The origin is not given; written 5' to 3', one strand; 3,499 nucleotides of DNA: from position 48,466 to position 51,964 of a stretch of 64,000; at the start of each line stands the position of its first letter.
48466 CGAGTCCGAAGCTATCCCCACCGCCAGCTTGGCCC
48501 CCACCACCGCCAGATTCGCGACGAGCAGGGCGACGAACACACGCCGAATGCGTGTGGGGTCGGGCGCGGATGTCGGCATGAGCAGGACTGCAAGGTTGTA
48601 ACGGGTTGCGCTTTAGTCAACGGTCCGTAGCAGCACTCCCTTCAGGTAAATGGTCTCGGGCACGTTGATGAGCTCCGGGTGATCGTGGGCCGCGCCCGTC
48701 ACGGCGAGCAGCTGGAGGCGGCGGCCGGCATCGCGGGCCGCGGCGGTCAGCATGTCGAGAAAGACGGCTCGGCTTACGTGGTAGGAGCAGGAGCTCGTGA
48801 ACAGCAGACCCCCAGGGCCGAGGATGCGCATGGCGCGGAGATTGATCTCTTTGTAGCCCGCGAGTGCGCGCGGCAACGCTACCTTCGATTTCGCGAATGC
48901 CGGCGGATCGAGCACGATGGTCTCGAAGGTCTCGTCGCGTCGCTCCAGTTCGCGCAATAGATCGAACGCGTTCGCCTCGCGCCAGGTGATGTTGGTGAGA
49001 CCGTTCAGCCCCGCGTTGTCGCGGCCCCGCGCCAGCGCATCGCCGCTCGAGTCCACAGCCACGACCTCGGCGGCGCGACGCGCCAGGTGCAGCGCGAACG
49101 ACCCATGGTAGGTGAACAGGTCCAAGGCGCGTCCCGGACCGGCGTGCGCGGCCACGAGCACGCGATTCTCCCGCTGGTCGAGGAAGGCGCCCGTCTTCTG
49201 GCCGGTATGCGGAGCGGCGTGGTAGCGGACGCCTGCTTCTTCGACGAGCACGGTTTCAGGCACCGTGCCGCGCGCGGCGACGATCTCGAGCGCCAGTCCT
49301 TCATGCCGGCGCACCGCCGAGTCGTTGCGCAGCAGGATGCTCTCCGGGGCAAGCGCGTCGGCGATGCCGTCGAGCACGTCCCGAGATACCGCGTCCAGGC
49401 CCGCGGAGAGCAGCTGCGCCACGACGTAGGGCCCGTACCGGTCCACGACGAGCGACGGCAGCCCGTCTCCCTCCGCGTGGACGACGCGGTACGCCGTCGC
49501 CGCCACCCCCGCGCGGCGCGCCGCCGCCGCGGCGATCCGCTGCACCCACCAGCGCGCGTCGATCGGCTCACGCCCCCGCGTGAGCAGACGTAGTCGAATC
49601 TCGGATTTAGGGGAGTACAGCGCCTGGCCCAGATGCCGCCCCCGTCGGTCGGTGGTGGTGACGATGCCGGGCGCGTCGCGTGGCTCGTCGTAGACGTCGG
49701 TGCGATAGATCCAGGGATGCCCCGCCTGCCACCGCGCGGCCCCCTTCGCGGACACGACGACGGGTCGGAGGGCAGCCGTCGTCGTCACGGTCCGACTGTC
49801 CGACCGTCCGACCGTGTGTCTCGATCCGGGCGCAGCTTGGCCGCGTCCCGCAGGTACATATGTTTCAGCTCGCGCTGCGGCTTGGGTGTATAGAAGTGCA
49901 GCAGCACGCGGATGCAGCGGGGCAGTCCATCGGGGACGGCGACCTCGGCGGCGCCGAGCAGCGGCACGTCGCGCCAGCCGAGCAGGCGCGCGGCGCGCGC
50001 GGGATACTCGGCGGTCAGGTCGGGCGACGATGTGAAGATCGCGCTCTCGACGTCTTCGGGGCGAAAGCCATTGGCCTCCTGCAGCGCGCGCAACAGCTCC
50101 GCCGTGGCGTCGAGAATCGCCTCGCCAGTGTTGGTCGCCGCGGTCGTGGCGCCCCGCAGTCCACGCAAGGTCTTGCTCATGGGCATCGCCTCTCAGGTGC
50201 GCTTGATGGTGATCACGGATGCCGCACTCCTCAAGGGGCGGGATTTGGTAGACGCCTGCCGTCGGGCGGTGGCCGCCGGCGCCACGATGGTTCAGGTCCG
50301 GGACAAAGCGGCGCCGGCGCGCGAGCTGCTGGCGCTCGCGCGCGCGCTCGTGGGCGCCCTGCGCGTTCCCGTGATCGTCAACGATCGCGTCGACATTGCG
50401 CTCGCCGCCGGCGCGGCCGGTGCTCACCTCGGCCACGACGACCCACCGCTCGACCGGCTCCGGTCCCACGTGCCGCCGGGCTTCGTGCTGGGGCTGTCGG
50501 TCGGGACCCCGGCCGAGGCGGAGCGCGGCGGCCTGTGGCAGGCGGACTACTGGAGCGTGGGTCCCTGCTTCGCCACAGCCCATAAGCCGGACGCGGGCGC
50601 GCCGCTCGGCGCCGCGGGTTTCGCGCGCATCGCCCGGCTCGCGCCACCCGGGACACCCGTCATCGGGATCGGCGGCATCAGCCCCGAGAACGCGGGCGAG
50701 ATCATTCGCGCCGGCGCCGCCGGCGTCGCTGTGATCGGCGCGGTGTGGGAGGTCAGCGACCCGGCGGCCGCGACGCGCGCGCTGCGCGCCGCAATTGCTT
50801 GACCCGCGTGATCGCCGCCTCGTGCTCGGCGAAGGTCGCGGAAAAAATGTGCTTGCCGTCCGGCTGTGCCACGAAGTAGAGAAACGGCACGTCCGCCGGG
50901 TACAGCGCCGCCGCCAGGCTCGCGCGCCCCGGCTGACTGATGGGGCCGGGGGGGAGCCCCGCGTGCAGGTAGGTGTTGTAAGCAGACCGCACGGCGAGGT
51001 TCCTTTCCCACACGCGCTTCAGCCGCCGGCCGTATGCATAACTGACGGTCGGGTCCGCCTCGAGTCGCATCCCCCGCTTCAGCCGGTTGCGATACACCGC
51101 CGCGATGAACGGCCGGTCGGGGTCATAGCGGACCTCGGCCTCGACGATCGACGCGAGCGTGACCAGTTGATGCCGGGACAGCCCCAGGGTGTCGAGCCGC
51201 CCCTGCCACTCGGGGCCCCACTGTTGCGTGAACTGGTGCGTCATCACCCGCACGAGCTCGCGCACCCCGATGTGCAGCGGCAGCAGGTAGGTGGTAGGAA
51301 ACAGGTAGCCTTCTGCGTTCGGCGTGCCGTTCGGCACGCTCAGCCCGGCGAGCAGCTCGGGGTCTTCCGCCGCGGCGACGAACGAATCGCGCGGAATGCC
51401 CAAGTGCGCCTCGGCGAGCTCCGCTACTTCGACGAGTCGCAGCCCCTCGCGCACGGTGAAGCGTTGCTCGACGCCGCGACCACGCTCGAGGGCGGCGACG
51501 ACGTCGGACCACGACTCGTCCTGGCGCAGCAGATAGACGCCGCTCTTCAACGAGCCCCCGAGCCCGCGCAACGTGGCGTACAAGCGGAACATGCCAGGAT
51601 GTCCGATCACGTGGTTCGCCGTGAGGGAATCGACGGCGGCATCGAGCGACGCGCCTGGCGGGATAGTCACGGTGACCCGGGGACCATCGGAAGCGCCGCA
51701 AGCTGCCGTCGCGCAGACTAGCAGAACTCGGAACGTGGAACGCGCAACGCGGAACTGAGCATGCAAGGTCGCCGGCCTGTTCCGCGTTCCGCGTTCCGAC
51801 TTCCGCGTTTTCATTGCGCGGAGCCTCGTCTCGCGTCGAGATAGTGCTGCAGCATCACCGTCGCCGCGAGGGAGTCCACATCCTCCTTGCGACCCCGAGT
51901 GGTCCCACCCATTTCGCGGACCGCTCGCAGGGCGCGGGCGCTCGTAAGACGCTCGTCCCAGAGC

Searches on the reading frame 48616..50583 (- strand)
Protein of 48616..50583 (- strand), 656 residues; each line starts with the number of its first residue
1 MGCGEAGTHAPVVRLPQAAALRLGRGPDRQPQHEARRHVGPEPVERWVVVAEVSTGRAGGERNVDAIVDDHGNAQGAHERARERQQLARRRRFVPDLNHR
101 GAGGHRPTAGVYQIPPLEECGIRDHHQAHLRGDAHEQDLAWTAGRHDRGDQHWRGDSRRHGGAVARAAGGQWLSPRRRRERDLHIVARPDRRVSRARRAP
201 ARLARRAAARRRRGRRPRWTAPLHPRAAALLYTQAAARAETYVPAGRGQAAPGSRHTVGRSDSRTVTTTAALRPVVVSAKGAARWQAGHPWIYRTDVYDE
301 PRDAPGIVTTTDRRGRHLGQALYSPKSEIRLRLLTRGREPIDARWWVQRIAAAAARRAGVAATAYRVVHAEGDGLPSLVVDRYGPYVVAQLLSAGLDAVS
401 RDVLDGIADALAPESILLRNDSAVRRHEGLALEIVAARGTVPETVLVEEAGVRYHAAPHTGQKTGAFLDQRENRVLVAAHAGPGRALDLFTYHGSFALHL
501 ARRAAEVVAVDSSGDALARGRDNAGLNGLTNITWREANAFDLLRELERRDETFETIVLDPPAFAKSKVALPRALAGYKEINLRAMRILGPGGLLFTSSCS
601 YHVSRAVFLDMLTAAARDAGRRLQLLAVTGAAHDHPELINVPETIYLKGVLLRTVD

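Call 54: search_protein_families(library=pfam, proteins=[window:48616-50583:-], max_evalue=0.01)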
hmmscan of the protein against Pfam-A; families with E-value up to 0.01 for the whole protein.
window:48616-50583:- (656 aa): 7 families
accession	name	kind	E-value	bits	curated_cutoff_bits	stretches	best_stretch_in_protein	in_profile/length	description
PF10672.15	Methyltrans_SAM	-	9.7e-18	64.8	27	1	438-649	79-282/286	S-adenosylmethionine-dependent methyltransferase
PF17785.7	PUA_3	-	6.3e-15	55.2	22.6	1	275-336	1-64/64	PUA-like domain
PF13847.12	Methyltransf_31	-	7.6e-08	32.6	27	1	485-600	6-113/145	Methyltransferase domain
PF13649.12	Methyltransf_25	-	1.2e-06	29.5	27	1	487-558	2-70/97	Methyltransferase domain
PF03602.21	Cons_hypoth95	-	3.2e-05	24.1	24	1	481-568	40-128/182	Conserved hypothetical protein 95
PF05175.20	MTS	-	0.0014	18.7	23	1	484-595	33-137/170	Methyltransferase small domain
PF08241.18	Methyltransf_11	-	0.0017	19.4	21.2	1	493-556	7-64/95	Methyltransferase domain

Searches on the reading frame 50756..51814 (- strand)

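Call 44: search_protein_families(library=pfam, proteins=[window:50756-51814:-], max_evalue=0.001)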
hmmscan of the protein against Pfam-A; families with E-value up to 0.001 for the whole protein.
window:50756-51814:- (353 aa): 1 family
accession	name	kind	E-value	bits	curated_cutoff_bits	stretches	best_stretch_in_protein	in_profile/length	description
PF02618.21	YceG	-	1.9e-75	254.3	32.4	1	49-336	1-274/275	YceG-like family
